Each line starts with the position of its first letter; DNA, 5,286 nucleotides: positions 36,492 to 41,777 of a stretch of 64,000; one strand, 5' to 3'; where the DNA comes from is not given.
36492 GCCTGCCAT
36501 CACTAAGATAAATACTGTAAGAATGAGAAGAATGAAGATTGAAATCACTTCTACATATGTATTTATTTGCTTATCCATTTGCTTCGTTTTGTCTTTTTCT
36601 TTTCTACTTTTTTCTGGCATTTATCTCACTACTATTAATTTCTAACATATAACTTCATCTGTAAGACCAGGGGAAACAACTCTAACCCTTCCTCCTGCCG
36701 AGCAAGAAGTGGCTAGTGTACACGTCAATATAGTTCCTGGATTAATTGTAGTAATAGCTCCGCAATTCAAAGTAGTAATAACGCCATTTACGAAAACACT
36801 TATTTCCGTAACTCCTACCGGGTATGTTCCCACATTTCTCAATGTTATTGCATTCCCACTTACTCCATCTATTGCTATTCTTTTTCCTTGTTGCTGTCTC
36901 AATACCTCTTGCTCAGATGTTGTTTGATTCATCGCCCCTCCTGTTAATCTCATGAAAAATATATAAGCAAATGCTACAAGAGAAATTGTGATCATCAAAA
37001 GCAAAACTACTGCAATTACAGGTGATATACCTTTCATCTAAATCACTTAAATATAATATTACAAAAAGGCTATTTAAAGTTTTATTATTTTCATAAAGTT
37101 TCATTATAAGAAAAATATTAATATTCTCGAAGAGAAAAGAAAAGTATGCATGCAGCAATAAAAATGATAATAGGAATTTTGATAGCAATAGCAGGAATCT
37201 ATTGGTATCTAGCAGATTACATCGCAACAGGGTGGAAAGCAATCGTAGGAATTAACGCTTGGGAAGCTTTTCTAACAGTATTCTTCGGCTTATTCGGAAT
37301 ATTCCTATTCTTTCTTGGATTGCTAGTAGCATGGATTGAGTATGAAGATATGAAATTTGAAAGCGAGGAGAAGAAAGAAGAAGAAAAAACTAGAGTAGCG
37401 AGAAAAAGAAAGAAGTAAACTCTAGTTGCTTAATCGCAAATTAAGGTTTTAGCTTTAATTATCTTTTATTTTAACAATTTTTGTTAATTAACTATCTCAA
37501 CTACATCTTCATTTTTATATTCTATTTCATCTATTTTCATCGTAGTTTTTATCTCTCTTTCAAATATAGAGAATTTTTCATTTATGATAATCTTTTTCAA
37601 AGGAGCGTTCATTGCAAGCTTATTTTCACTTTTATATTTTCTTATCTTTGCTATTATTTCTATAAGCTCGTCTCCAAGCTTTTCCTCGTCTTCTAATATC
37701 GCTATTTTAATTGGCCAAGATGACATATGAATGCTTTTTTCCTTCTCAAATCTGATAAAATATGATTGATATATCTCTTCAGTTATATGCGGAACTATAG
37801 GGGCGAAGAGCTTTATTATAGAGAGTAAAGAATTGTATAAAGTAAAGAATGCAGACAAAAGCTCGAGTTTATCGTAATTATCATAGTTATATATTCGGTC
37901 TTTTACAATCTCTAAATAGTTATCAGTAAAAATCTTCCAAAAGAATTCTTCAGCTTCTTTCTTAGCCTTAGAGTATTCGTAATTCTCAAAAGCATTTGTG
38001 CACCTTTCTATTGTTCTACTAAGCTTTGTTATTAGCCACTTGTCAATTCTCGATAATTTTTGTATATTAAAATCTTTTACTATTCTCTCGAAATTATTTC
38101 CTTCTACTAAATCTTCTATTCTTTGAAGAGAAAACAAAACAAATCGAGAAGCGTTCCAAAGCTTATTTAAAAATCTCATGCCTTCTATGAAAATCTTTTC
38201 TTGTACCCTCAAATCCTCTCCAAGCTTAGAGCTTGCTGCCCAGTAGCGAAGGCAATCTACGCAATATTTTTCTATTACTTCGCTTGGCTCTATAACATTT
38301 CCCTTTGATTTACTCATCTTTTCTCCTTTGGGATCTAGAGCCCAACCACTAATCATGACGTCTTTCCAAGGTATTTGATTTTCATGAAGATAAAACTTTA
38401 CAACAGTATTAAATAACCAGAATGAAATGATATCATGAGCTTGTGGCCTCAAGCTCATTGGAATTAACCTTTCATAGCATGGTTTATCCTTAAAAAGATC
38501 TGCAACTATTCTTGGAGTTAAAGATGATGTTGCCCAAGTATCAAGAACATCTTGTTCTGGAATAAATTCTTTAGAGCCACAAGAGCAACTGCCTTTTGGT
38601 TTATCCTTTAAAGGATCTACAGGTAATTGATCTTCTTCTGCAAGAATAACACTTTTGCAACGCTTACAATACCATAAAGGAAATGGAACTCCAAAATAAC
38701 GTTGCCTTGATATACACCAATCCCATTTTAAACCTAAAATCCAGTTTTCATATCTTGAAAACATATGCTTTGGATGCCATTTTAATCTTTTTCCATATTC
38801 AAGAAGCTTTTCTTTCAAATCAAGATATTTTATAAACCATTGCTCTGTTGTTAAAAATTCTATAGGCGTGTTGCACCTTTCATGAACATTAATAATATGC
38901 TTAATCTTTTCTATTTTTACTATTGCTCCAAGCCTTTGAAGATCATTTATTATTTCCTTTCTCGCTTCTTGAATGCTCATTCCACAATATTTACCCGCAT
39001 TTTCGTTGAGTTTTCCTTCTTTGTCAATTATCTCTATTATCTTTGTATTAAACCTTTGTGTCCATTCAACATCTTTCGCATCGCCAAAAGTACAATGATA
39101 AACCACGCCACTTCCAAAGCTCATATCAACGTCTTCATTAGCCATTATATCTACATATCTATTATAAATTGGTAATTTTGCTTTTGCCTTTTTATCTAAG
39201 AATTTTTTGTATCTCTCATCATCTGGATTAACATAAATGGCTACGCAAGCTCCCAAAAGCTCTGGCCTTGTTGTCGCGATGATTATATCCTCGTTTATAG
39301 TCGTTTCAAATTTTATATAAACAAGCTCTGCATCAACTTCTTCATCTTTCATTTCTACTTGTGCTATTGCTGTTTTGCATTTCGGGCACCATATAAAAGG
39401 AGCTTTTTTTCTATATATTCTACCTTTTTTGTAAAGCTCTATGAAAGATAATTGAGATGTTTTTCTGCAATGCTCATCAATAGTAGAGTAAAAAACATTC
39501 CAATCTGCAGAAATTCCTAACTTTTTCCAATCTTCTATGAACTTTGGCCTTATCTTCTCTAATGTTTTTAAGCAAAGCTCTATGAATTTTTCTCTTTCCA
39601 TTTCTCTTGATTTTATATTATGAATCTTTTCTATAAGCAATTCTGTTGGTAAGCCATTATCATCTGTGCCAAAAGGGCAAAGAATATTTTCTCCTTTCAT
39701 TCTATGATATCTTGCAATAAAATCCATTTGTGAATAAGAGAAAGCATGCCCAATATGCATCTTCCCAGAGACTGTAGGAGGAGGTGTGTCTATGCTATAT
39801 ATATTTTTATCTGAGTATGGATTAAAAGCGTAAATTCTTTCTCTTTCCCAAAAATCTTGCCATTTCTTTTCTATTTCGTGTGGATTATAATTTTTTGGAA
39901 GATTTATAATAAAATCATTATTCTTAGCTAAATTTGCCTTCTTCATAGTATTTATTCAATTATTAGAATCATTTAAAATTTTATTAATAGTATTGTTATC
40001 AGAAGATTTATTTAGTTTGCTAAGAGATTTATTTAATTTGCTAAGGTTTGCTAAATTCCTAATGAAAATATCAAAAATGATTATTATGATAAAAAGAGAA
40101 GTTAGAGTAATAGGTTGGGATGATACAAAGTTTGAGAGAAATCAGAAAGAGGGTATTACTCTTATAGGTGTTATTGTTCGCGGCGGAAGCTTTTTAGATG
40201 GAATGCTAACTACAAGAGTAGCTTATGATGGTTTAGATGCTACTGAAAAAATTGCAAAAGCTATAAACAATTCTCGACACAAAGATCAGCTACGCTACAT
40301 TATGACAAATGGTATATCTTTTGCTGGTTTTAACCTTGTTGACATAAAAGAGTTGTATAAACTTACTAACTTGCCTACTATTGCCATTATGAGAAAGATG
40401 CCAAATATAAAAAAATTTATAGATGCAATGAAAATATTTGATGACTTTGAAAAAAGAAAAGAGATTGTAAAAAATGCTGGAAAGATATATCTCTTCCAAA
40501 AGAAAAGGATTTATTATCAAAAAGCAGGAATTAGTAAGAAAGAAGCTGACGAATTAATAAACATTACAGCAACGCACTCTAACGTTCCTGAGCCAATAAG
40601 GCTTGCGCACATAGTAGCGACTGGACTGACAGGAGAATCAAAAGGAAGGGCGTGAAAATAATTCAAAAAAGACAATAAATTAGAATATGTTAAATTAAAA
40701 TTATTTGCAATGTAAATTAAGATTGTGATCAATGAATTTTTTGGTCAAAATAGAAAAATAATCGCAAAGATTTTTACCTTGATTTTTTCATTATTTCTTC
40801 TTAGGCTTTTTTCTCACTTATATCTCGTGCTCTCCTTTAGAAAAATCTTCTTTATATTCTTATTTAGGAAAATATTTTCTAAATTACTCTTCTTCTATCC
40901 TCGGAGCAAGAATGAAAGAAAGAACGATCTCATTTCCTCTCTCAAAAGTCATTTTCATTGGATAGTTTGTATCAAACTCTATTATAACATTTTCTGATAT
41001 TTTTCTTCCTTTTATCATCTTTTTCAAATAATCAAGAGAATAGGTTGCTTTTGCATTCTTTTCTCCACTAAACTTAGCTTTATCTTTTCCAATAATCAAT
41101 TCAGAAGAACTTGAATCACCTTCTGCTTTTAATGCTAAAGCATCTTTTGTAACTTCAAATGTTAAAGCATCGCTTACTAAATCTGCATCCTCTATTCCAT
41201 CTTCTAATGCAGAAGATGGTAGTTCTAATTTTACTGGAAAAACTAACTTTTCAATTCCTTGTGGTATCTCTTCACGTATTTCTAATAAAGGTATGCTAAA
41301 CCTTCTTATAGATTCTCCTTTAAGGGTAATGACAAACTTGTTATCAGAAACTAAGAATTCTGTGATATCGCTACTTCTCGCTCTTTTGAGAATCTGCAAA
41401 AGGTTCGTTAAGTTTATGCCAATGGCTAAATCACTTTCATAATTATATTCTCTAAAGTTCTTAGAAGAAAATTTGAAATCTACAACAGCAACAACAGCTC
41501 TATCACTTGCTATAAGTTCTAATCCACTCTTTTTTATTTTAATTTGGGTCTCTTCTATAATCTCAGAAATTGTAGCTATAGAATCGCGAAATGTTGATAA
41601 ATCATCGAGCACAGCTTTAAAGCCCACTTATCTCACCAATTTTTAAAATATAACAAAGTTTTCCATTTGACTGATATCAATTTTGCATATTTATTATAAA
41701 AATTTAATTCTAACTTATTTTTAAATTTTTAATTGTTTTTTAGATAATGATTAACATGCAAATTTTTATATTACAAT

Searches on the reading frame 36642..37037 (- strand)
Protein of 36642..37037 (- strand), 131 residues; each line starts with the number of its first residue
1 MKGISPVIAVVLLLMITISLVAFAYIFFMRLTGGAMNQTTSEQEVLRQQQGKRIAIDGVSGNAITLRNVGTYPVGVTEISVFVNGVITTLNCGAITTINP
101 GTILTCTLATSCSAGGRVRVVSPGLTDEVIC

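Call 84: search_protein_families(library=pfam, proteins=[window:36642-37037:-], max_evalue=0.0001)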
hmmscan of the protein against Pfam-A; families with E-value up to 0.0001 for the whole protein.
window:36642-37037:- (131 aa): 1 family
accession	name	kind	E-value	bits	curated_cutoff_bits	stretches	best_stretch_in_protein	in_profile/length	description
PF07790.16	Pilin_N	-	3.5e-06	28.2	25.2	1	2-68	1-68/78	Archaeal Type IV pilin, N-terminal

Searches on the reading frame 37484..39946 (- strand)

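Call 84: search_protein_families(library=pfam, proteins=[window:37484-39946:-], max_evalue=0.0001)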
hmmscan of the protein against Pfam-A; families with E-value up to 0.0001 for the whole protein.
window:37484-39946:- (820 aa): 5 families
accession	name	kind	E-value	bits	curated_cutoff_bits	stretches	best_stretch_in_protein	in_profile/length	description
PF00133.28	tRNA-synt_1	-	4.4e-88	296.2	22.7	1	28-581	1-413/414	tRNA synthetases class I (I, L, M and V)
PF08264.19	Anticodon_1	-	6.7e-38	130.3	25.1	1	635-786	1-147/148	Anticodon-binding domain of tRNA ligase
PF09334.17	tRNA-synt_1g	-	1.8e-26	93.3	20.1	2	52-196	3-132/391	tRNA synthetases class I (M)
PF01406.26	tRNA-synt_1e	-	3.5e-06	27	27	0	537-584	247-294/301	tRNA synthetases class I (C) catalytic domain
PF01921.24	tRNA-synt_1f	-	2e-05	24.2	27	0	535-584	274-323/360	tRNA synthetases class I (K)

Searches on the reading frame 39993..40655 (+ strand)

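Call 67: search_protein_families(library=pfam, proteins=[window:39993-40655:+], max_evalue=0.00001)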
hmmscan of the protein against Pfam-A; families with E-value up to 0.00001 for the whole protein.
window:39993-40655:+ (220 aa): 1 family
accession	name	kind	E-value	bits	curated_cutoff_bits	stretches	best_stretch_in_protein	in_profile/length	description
PF01949.23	Endo_dU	-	1.1e-55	188.3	32.7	1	36-212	2-181/182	Endonuclease dU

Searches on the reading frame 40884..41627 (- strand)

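Call 67: search_protein_families(library=pfam, proteins=[window:40884-41627:-], max_evalue=0.00001)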
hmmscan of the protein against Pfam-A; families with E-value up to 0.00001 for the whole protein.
window:40884-41627:- (247 aa): 4 families
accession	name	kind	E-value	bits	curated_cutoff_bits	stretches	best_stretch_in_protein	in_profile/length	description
PF00705.23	PCNA_N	-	1.1e-13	51.4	20.3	1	4-102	3-101/127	Proliferating cell nuclear antigen, N-terminal domain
PF02747.20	PCNA_C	-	1.4e-08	35.4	23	1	124-242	1-127/128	Proliferating cell nuclear antigen, C-terminal domain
PF02144.21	Rad1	-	1.2e-07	31.6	24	1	3-220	2-247/257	Repair protein Rad1/Rec1/Rad17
PF04139.18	Rad9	-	1.3e-06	28.5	25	1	16-241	4-251/253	Rad9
